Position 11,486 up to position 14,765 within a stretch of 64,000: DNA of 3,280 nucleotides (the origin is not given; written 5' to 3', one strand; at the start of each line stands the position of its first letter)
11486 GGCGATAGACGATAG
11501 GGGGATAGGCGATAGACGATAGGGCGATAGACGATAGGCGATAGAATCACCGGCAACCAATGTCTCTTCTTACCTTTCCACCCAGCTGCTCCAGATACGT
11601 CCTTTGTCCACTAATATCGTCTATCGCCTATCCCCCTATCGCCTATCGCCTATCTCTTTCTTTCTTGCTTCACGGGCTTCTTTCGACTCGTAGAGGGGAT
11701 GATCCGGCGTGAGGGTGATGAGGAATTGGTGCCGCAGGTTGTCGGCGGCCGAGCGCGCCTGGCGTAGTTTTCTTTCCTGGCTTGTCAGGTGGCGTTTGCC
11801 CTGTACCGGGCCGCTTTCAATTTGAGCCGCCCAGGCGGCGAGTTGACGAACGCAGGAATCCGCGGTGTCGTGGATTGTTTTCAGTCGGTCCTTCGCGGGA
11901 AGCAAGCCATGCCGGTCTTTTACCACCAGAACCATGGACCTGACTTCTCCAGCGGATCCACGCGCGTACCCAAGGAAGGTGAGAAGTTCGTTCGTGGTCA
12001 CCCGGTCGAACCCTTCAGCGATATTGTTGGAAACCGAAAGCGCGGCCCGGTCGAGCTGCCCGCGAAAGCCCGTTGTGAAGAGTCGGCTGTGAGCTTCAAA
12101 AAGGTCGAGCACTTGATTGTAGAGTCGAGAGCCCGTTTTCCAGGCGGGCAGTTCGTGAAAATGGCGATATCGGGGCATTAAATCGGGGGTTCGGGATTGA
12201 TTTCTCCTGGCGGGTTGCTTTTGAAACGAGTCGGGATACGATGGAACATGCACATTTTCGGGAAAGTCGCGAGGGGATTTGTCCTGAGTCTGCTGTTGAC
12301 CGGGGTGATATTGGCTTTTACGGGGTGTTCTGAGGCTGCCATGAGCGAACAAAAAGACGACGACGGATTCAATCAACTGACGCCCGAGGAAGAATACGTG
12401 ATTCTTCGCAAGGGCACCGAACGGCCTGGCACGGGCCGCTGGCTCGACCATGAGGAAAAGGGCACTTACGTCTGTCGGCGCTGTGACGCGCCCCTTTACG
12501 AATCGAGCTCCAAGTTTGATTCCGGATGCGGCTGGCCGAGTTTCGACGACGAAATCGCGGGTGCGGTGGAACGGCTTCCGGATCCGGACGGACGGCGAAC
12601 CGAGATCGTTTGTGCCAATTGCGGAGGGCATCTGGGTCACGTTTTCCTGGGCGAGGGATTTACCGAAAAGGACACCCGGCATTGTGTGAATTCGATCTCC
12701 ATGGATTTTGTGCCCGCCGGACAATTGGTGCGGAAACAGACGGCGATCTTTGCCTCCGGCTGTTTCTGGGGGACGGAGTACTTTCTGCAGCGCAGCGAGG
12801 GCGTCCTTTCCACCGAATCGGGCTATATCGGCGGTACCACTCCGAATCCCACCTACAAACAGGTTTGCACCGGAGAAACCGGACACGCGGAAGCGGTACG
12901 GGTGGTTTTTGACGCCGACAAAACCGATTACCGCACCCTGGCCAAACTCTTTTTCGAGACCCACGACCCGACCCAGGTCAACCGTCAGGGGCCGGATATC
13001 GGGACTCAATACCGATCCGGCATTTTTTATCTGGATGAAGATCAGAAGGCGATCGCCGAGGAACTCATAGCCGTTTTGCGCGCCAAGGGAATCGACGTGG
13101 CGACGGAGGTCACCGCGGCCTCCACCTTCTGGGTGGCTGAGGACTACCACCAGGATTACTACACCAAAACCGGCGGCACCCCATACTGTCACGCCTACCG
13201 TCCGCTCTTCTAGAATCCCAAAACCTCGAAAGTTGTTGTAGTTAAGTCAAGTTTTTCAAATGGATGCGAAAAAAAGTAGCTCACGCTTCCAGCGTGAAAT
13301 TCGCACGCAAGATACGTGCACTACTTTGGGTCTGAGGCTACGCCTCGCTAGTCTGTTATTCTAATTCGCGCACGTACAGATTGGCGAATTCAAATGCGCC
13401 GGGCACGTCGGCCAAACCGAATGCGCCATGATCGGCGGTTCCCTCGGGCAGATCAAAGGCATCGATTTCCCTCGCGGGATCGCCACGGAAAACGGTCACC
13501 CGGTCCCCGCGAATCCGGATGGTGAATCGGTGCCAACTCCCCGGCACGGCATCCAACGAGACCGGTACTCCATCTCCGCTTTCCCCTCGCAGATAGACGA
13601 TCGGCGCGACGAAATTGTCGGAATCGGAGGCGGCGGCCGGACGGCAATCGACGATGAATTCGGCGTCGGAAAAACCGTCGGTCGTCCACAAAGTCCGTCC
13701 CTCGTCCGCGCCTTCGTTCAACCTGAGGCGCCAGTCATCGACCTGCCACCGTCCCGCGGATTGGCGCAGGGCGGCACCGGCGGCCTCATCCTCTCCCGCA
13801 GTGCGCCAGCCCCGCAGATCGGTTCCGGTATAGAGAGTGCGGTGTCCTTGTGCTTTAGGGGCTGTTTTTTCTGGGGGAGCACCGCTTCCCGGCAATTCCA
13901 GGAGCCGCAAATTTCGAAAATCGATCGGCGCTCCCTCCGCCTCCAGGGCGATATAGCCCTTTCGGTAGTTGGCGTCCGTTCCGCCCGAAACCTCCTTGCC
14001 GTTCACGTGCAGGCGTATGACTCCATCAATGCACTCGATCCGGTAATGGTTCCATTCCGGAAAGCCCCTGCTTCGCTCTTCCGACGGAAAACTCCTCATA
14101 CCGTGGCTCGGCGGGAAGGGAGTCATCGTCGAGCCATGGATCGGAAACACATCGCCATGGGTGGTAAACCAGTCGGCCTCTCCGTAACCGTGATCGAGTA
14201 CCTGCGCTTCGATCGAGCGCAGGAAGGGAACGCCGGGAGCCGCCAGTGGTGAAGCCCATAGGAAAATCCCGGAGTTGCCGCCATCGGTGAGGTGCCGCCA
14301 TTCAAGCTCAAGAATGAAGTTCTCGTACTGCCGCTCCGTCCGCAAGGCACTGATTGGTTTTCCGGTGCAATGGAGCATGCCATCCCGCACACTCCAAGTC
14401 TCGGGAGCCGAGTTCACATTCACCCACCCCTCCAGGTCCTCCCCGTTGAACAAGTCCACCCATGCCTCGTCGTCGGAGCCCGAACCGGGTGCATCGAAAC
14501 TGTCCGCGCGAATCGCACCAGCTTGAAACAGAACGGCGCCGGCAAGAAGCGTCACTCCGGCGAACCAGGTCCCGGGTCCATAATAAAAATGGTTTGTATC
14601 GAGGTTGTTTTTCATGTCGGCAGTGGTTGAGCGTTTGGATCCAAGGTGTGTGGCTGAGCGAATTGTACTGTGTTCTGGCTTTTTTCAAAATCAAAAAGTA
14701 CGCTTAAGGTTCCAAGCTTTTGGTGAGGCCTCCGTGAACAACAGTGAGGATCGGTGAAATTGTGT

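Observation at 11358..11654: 189-bp GATAG heptamer/octamer array with an inverted partner that supplies a gene's last codons and stop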

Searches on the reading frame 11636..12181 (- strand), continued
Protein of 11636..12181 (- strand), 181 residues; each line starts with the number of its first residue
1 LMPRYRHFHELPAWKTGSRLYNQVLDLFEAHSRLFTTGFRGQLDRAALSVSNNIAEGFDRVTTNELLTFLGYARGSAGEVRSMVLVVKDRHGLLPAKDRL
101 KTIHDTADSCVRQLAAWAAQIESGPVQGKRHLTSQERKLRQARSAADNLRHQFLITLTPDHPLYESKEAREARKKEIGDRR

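Call 78: get_annotated_region(hit=H13, flank=700)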
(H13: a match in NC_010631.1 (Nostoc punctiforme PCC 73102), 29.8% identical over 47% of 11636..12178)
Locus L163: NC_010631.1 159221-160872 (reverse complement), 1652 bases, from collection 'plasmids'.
description: Nostoc punctiforme PCC 73102 plasmid pNPUN01, complete sequence
organism: Nostoc punctiforme PCC 73102 (NCBI taxid 63737)
taxonomy: Bacteria; Cyanobacteriota; Cyanophyceae; Nostocales; Nostocaceae; Nostoc; Nostoc punctiforme; Nostoc punctiforme PCC 73102
host: -; source: -; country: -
typing (MOB-suite, as given by PLSDB): conjugative; replicon rep_cluster_317; relaxase MOBF; mating-pair formation MPF_T
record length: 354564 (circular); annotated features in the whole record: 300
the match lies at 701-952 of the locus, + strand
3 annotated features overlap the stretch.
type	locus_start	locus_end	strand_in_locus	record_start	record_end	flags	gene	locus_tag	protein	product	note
CDS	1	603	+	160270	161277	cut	-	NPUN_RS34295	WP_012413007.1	tyrosine-type recombinase/integrase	GO:0015074 - DNA integration [Evidence IEA]; GO:0006310 - DNA recombination [Evidence IEA]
CDS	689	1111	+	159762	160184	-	-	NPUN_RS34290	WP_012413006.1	four helix bundle protein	-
CDS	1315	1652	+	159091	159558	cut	-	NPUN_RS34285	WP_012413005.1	hypothetical protein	-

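Call 79: get_annotated_region(hit=H4, flank=700)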
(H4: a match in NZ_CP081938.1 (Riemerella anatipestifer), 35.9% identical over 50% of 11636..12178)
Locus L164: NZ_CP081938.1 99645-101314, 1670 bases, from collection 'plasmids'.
description: Riemerella anatipestifer strain 20190609E1-1 plasmid unnamed, complete sequence
organism: Riemerella anatipestifer (NCBI taxid 34085)
taxonomy: Bacteria; Bacteroidota; Flavobacteriia; Flavobacteriales; Weeksellaceae; Riemerella; Riemerella anatipestifer
host: -; source: goose,Epidemic materials; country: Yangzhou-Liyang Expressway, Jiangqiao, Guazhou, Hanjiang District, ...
typing (MOB-suite, as given by PLSDB): non-mobilizable
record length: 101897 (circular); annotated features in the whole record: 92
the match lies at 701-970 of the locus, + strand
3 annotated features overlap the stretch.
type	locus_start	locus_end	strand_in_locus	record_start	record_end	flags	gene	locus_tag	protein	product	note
CDS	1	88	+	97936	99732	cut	lepA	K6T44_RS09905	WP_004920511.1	translation elongation factor 4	-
CDS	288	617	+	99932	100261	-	-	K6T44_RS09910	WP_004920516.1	iron-sulfur cluster assembly accessory protein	-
CDS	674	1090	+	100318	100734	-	-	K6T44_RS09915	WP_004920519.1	four helix bundle protein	-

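Call 95: search_protein_families(library=pfam, proteins=[L096:9-2114:+, L096:2132-3934:+, L096:4652-4942:+], max_evalue=0.001)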
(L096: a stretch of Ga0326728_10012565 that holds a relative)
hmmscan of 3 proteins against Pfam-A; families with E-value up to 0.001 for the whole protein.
L096:9-2114:+ (701 aa): 1 family
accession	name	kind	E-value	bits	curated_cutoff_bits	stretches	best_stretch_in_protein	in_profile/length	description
PF22126.3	C2c1_RuvC-like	-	2.2e-19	70.4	27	1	365-500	2-125/179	C2c1 CRISPR-Cas endonuclease, RuvC-like domain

L096:2132-3934:+ (600 aa): 3 families
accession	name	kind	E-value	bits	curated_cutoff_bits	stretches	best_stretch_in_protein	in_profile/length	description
PF01867.21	Cas_Cas1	-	3.1e-88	296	22.3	1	274-553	1-281/283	CRISPR associated protein Cas1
PF01930.23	Cas_Cas4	-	8.8e-17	62.1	22.7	1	22-208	4-159/160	Domain of unknown function DUF83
PF12705.13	PDDEXK_1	-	1.7e-13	51.5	22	1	87-207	118-246/247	PD-(D/E)XK nuclease superfamily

L096:4652-4942:+ (96 aa): 1 family
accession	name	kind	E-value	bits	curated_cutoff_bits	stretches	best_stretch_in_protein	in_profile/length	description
PF09827.14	CRISPR_Cas2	-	9.5e-21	74.2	23.8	1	5-71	2-68/74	CRISPR associated protein Cas2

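Call 103: search_dna_similar(query=window:11636-12178:-, collection=phages, mode=protein, max_evalue=0.01, max_rows=15)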
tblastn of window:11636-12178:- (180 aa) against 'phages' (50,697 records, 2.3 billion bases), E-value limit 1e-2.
No match.

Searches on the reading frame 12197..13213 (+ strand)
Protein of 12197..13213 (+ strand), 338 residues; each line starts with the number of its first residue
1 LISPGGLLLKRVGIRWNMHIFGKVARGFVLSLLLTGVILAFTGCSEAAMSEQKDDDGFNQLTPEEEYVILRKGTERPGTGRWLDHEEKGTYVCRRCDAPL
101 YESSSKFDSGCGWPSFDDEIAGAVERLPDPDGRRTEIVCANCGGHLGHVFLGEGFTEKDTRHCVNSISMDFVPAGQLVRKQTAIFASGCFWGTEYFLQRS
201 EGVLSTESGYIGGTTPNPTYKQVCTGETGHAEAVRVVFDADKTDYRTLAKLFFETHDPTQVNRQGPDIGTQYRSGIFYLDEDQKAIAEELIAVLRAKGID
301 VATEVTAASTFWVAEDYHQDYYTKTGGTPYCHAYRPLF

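Call 6: search_protein_families(library=pfam, proteins=[window:12197-13213:+])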
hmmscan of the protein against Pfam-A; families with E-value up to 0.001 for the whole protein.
window:12197-13213:+ (338 aa): 2 families
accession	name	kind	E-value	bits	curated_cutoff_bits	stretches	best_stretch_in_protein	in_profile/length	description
PF01625.27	PMSR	-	1.1e-61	208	23.7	1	182-332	1-153/153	Peptide methionine sulfoxide reductase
PF01641.26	SelR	-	7.5e-42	142.4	24.9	1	61-173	1-116/116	SelR domain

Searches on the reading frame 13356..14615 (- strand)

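Call 6: search_protein_families(library=pfam, proteins=[window:13356-14615:-])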
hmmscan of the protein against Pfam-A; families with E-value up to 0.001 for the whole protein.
window:13356-14615:- (419 aa): 1 family
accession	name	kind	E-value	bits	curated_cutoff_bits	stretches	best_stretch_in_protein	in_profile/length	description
PF06439.18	3keto-disac_hyd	-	1e-47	163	26.8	1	52-238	2-186/187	3-keto-disaccharide hydrolase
